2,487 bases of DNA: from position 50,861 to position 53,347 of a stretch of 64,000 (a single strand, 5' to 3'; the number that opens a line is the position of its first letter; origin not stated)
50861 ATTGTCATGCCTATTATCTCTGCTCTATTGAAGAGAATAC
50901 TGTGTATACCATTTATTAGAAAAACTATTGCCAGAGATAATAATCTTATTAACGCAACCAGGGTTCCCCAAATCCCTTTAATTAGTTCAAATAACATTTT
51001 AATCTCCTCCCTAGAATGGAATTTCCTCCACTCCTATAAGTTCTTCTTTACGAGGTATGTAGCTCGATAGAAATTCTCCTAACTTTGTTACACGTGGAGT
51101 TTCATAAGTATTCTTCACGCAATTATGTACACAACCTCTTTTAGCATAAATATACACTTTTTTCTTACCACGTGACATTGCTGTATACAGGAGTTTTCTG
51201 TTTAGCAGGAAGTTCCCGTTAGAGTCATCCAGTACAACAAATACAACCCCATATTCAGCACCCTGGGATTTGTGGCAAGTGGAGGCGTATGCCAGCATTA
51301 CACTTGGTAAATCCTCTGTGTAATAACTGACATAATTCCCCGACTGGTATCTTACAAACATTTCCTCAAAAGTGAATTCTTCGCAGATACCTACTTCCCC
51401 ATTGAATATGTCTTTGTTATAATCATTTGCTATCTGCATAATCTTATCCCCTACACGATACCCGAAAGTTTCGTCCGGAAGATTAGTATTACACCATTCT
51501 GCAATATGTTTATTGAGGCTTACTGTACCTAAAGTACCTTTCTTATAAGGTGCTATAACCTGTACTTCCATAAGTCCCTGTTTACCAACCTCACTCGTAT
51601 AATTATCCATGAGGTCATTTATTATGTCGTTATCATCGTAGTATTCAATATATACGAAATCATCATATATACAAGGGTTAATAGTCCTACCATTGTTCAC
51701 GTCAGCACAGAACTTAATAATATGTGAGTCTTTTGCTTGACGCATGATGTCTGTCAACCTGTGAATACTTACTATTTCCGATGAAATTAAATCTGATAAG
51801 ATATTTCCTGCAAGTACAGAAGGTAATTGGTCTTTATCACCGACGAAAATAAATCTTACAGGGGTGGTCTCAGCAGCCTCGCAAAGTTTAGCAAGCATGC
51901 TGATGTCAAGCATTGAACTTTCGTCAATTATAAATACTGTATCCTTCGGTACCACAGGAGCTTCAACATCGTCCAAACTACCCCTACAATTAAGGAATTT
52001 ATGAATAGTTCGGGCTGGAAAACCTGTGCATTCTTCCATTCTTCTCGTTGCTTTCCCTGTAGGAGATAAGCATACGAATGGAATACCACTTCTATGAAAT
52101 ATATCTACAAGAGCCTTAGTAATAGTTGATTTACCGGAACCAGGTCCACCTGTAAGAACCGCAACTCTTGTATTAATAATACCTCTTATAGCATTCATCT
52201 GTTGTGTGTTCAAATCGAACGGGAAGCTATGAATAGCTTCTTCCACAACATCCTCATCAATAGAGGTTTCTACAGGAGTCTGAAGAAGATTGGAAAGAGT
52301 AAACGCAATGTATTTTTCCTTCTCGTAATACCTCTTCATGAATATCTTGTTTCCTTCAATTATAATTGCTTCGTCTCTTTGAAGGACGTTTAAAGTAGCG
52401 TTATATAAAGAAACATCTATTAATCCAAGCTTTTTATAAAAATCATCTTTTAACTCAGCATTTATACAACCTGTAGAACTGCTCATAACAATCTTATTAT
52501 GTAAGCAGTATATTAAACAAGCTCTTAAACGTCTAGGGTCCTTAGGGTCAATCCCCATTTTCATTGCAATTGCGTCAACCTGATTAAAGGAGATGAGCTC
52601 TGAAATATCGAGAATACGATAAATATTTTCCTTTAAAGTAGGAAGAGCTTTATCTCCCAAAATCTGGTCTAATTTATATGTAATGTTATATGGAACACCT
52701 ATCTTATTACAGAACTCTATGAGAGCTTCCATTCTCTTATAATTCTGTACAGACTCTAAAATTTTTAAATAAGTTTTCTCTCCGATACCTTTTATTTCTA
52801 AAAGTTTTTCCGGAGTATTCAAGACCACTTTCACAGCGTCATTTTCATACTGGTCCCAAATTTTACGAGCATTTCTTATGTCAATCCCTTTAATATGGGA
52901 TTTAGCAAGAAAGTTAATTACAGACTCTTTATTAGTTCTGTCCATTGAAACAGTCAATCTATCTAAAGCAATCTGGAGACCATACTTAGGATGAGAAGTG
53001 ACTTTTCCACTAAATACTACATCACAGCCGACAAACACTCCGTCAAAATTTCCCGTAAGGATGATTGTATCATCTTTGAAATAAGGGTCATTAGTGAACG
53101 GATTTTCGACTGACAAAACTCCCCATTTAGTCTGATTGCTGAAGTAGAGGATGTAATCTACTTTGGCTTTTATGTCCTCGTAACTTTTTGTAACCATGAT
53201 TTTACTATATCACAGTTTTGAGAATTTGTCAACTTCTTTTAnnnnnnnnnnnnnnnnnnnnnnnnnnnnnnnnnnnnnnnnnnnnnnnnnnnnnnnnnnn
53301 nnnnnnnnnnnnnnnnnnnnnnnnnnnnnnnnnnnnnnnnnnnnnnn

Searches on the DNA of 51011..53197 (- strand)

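Call 30: search_rna_families(sources=[L004, L009, L010, L011], threshold=gathering)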
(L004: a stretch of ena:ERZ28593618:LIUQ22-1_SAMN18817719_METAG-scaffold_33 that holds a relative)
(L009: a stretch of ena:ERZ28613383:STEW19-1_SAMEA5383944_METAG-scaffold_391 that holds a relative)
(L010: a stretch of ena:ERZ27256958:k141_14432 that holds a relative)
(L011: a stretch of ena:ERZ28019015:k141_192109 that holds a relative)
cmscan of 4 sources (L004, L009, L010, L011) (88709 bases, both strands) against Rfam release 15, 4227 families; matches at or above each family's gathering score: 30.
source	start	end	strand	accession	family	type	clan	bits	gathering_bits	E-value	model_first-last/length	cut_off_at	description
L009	15953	16345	+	RF00023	tmRNA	Gene;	CL00001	94.6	47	1.8e-35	1-374/374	no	transfer-messenger RNA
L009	21308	21380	+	RF00005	tRNA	Gene; tRNA;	CL00001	73.6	29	4.4e-14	1-71/71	no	tRNA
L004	18055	18127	+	RF00005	tRNA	Gene; tRNA;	CL00001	72.9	29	6.7e-14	1-71/71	no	tRNA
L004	20985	21057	-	RF00005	tRNA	Gene; tRNA;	CL00001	69.2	29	7.3e-13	1-71/71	no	tRNA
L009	18218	18289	+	RF00005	tRNA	Gene; tRNA;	CL00001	69.1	29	7.6e-13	1-71/71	no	tRNA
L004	20907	20978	-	RF00005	tRNA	Gene; tRNA;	CL00001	68.7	29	9.6e-13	1-71/71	no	tRNA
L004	17978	18050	+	RF00005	tRNA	Gene; tRNA;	CL00001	68.1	29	1.4e-12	1-71/71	no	tRNA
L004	21068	21140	-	RF00005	tRNA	Gene; tRNA;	CL00001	67.2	29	2.6e-12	1-71/71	no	tRNA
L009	21654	21728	+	RF00005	tRNA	Gene; tRNA;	CL00001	65.5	29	7.6e-12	1-71/71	no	tRNA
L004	19880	19951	-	RF00005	tRNA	Gene; tRNA;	CL00001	64.8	29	1.2e-11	1-71/71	no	tRNA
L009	21837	21908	+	RF00005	tRNA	Gene; tRNA;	CL00001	64.5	29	1.4e-11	1-71/71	no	tRNA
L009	20789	20860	+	RF00005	tRNA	Gene; tRNA;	CL00001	63.9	29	2.1e-11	1-71/71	no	tRNA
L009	18876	18949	+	RF00005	tRNA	Gene; tRNA;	CL00001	63.6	29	2.4e-11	1-71/71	no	tRNA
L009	22120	22194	+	RF00005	tRNA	Gene; tRNA;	CL00001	62.9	29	4e-11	1-71/71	no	tRNA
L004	18432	18505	+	RF00005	tRNA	Gene; tRNA;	CL00001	61.5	29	9.4e-11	1-71/71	no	tRNA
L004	18134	18205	+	RF00005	tRNA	Gene; tRNA;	CL00001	61.5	29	9.7e-11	1-71/71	no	tRNA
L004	21222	21292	-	RF00005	tRNA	Gene; tRNA;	CL00001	61.1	29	1.2e-10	1-71/71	no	tRNA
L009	21077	21148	+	RF00005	tRNA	Gene; tRNA;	CL00001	60.1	29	2.4e-10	1-71/71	no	tRNA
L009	18796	18869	+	RF00005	tRNA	Gene; tRNA;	CL00001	59.6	29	3.2e-10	1-71/71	no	tRNA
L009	19228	19302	+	RF00005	tRNA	Gene; tRNA;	CL00001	58.5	29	6.4e-10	1-71/71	no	tRNA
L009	18717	18789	+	RF00005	tRNA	Gene; tRNA;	CL00001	57.8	29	9.6e-10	1-71/71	no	tRNA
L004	17899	17971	+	RF00005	tRNA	Gene; tRNA;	CL00001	57.2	29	1.4e-09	1-71/71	no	tRNA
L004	18521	18604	+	RF00005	tRNA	Gene; tRNA;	CL00001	57.2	29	1.5e-09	1-71/71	no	tRNA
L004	21145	21215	-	RF00005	tRNA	Gene; tRNA;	CL00001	56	29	3e-09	1-71/71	no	tRNA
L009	18297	18369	+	RF00005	tRNA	Gene; tRNA;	CL00001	55.5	29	4.2e-09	1-71/71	no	tRNA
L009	19041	19112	+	RF00005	tRNA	Gene; tRNA;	CL00001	54.1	29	1e-08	1-71/71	no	tRNA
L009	19632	19702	+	RF00005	tRNA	Gene; tRNA;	CL00001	52.8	29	2.3e-08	1-71/71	no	tRNA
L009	19710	19782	+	RF00005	tRNA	Gene; tRNA;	CL00001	52.1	29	3.7e-08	1-71/71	no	tRNA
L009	19547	19618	+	RF00005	tRNA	Gene; tRNA;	CL00001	49.5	29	1.9e-07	1-71/71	no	tRNA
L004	20521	20603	-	RF00005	tRNA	Gene; tRNA;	CL00001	47.4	29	7e-07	1-71/71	no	tRNA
